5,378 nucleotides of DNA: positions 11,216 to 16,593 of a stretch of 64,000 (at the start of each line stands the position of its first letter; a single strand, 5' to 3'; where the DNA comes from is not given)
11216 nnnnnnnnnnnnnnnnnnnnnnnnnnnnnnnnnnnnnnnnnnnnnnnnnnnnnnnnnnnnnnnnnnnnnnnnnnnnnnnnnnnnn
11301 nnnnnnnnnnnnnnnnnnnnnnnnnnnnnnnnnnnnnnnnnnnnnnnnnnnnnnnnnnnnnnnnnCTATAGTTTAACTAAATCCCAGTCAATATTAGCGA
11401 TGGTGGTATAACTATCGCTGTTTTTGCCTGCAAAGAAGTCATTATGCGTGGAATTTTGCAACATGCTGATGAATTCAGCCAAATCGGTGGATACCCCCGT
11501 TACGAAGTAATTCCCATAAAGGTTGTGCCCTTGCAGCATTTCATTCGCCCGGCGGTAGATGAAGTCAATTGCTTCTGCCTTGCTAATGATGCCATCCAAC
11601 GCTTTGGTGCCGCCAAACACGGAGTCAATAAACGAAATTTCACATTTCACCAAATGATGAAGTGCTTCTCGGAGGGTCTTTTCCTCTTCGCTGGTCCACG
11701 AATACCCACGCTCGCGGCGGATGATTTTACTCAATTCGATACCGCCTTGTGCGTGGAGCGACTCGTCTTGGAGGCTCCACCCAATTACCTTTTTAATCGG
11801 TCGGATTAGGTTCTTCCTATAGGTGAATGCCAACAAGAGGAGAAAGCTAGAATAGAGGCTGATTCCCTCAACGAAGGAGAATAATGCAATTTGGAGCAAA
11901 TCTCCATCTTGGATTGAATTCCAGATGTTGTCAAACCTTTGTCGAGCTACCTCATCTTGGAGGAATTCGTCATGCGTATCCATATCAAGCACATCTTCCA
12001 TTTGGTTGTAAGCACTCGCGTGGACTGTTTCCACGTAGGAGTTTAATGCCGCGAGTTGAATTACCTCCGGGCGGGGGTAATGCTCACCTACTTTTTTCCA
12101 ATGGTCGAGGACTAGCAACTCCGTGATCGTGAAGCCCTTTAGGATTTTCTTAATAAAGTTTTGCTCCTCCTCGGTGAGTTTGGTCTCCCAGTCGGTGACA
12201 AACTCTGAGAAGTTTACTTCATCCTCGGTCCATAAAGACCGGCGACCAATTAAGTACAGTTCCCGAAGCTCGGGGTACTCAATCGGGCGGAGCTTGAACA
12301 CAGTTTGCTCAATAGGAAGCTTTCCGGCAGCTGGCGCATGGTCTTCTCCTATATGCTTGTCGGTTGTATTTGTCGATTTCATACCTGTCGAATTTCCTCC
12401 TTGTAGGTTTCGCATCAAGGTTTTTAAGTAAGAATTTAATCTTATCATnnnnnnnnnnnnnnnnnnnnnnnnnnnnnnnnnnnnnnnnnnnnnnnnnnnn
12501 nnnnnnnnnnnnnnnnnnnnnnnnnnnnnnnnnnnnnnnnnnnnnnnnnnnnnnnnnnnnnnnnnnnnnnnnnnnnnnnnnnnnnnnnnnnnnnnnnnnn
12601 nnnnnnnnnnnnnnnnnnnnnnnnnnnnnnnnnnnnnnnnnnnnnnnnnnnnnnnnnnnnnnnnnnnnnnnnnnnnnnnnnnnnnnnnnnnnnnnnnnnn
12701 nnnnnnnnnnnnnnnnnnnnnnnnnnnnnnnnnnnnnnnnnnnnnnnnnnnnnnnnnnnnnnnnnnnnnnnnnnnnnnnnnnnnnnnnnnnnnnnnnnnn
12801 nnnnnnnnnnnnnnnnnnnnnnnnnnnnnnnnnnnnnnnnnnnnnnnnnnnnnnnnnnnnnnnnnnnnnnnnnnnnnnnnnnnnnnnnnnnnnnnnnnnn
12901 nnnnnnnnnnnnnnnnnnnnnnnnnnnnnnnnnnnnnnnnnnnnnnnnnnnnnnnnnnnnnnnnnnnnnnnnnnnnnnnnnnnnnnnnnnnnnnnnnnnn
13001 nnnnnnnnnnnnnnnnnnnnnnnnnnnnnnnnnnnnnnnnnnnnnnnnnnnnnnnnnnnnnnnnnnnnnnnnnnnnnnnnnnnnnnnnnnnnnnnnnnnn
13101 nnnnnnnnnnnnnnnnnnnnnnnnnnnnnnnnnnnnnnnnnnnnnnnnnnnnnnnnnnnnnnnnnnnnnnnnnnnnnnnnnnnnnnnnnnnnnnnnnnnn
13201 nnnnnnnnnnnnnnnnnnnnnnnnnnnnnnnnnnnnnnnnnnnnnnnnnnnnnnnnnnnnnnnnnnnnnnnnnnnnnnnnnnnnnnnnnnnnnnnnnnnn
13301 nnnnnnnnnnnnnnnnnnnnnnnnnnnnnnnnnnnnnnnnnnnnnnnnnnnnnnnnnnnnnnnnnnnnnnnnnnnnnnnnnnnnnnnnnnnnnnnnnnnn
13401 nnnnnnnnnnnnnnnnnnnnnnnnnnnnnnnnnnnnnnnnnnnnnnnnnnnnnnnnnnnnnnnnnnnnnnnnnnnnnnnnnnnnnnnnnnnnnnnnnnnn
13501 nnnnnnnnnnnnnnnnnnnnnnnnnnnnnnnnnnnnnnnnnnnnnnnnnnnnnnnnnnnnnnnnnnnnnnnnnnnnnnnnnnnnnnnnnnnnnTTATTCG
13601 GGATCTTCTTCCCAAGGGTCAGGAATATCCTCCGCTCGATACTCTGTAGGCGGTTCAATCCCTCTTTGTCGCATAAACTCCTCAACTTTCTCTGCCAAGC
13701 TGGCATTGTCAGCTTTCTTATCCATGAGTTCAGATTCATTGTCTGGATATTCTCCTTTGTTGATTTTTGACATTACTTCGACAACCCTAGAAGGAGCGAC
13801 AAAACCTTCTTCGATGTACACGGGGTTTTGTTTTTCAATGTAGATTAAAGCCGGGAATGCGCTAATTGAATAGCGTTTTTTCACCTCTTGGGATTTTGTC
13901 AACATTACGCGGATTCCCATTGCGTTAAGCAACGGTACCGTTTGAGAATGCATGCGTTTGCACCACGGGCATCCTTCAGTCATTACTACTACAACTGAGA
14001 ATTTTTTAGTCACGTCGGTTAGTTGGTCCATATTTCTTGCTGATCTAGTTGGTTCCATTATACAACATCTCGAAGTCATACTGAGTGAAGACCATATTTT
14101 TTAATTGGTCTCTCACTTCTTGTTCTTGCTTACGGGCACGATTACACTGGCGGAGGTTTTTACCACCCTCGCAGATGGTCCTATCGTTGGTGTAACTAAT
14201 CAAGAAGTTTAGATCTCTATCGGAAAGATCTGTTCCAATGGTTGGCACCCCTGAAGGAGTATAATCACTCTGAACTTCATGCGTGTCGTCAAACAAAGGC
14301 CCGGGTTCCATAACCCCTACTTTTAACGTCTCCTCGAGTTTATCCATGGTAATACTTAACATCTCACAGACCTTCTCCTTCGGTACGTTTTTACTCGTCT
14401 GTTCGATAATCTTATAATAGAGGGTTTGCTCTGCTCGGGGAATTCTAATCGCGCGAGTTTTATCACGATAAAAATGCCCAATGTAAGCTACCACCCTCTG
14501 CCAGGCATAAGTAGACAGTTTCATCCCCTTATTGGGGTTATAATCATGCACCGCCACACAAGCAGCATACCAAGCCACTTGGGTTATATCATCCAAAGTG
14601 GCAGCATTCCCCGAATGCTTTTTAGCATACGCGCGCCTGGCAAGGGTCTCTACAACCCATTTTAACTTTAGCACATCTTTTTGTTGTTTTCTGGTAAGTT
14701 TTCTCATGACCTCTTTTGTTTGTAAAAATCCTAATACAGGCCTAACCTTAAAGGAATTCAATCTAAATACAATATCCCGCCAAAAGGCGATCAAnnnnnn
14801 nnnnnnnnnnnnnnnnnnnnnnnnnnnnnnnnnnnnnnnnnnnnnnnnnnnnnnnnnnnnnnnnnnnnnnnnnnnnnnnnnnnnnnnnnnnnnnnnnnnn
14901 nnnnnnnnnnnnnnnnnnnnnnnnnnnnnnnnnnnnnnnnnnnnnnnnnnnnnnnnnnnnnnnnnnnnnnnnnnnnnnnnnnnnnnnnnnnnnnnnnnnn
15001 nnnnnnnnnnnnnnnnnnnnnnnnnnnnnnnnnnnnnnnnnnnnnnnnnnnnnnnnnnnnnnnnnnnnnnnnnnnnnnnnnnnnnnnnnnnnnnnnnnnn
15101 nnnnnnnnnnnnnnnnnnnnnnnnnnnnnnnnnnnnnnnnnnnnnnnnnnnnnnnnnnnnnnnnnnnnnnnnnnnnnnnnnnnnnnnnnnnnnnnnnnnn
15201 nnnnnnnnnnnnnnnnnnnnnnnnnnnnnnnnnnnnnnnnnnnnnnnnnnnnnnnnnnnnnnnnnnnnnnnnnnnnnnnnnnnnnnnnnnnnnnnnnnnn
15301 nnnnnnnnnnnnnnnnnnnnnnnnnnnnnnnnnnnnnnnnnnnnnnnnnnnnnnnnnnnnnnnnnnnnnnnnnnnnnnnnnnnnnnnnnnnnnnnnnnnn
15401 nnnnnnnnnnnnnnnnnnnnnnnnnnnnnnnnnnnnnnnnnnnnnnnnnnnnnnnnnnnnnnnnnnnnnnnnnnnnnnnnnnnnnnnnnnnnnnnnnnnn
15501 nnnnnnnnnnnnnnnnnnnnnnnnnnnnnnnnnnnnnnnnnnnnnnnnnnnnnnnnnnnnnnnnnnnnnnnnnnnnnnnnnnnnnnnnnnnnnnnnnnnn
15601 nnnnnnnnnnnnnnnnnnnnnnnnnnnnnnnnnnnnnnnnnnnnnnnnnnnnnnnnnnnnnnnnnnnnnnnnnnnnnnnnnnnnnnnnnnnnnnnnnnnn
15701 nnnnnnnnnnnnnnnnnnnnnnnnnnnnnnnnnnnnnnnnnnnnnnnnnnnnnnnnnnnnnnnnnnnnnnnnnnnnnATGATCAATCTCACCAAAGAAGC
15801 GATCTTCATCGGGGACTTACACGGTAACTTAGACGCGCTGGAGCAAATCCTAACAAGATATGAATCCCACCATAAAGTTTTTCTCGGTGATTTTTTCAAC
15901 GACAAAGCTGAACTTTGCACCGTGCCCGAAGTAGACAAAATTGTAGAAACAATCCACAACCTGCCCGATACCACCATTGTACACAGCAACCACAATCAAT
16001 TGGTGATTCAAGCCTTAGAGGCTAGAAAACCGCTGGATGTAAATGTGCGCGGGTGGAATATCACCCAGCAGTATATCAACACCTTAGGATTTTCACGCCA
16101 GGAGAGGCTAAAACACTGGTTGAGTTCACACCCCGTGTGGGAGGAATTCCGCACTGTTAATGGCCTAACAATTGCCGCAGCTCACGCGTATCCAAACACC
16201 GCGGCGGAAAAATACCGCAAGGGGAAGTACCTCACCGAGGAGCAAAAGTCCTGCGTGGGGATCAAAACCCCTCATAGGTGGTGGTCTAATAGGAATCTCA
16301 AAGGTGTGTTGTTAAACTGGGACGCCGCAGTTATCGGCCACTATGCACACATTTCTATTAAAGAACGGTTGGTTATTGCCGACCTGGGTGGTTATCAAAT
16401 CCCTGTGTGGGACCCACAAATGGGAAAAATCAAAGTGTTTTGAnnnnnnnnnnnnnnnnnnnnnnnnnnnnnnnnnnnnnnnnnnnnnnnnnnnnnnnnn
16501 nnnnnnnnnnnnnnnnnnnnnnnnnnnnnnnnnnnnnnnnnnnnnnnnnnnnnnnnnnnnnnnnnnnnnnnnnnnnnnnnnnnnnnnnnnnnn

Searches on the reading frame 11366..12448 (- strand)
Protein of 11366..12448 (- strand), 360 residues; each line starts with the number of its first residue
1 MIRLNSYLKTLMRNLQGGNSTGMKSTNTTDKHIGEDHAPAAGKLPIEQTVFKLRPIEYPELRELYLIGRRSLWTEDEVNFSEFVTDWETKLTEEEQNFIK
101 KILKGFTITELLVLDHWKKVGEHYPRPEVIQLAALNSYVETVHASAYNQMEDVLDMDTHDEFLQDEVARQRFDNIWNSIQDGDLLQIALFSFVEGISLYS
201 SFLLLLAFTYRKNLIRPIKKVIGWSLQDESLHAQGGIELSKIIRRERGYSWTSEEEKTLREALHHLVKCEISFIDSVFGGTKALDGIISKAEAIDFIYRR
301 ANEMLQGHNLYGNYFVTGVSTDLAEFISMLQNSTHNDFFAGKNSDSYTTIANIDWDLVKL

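Call 34: search_protein_families(library=pfam, proteins=[window:11366-12448:-], max_evalue=0.01)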
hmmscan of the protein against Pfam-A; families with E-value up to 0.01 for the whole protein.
window:11366-12448:- (360 aa): 1 family
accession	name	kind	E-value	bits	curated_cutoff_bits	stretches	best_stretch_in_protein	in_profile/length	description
PF00268.27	Ribonuc_red_sm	-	5.9e-43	147.7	33.6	1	51-307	2-267/281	Ribonucleotide reductase, small chain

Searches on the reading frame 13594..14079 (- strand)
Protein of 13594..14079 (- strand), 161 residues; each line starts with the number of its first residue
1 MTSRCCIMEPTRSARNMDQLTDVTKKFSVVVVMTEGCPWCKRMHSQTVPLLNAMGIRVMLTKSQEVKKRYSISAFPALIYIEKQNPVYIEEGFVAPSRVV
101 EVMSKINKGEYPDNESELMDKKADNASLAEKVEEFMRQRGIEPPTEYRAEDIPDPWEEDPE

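Call 35: search_protein_families(library=pfam, proteins=[window:13594-14079:-], max_evalue=0.01)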
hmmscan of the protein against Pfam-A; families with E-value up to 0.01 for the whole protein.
window:13594-14079:- (161 aa): 4 families
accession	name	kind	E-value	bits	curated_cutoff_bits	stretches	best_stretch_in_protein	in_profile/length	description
PF13098.12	Thioredoxin_2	-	2.6e-06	28.2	27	1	25-100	5-101/104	Thioredoxin-like domain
PF13728.12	TraF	-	0.00045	20.6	23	1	12-97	116-217/224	F plasmid transfer operon protein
PF00085.26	Thioredoxin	-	0.0014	19.1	23.5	1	24-92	17-90/103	Thioredoxin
PF13192.12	Thioredoxin_3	-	0.0055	17.1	24.8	0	31-80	4-55/76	Thioredoxin domain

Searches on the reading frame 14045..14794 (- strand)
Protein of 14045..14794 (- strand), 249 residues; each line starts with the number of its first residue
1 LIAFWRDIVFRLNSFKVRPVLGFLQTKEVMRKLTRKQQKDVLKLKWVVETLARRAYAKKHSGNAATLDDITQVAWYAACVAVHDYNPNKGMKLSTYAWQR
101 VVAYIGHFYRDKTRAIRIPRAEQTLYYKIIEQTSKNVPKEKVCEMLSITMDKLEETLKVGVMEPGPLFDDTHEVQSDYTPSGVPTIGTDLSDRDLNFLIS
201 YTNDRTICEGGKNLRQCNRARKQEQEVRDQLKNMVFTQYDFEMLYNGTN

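Call 35: search_protein_families(library=pfam, proteins=[window:14045-14794:-], max_evalue=0.01)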
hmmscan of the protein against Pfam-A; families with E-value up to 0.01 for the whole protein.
window:14045-14794:- (249 aa): 1 family
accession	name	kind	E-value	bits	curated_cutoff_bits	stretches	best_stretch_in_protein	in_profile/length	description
PF04542.20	Sigma70_r2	-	2.8e-10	40.3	24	1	54-114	10-70/71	Sigma-70 region 2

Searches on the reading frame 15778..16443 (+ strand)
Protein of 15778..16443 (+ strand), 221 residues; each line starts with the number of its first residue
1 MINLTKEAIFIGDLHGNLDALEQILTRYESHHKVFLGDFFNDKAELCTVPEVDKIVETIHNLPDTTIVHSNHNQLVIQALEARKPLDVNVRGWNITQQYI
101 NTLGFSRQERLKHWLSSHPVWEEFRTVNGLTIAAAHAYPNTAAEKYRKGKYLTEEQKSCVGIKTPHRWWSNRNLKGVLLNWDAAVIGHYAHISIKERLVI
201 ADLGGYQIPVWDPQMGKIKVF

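Call 8: search_protein_families(library=phrogs, proteins=[window:15778-16443:+], max_evalue=0.01)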
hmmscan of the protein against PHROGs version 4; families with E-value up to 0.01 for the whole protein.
window:15778-16443:+ (221 aa): 2 families
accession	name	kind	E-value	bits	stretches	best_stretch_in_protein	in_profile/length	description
phrog_246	-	other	2.1e-08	34.7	1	10-140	180-311/417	NinI-like serine-threonine phosphatase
phrog_20114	-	other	0.00049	21.5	1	10-81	6-78/131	phosphoesterase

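Call 9: search_protein_families(library=pfam, proteins=[window:15778-16443:+], max_evalue=0.01)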
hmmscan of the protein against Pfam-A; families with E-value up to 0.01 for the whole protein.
window:15778-16443:+ (221 aa): 1 family
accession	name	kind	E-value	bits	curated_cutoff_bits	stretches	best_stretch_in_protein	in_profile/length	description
PF12850.12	Metallophos_2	-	0.00017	22.1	27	1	9-148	4-102/154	Calcineurin-like phosphoesterase superfamily domain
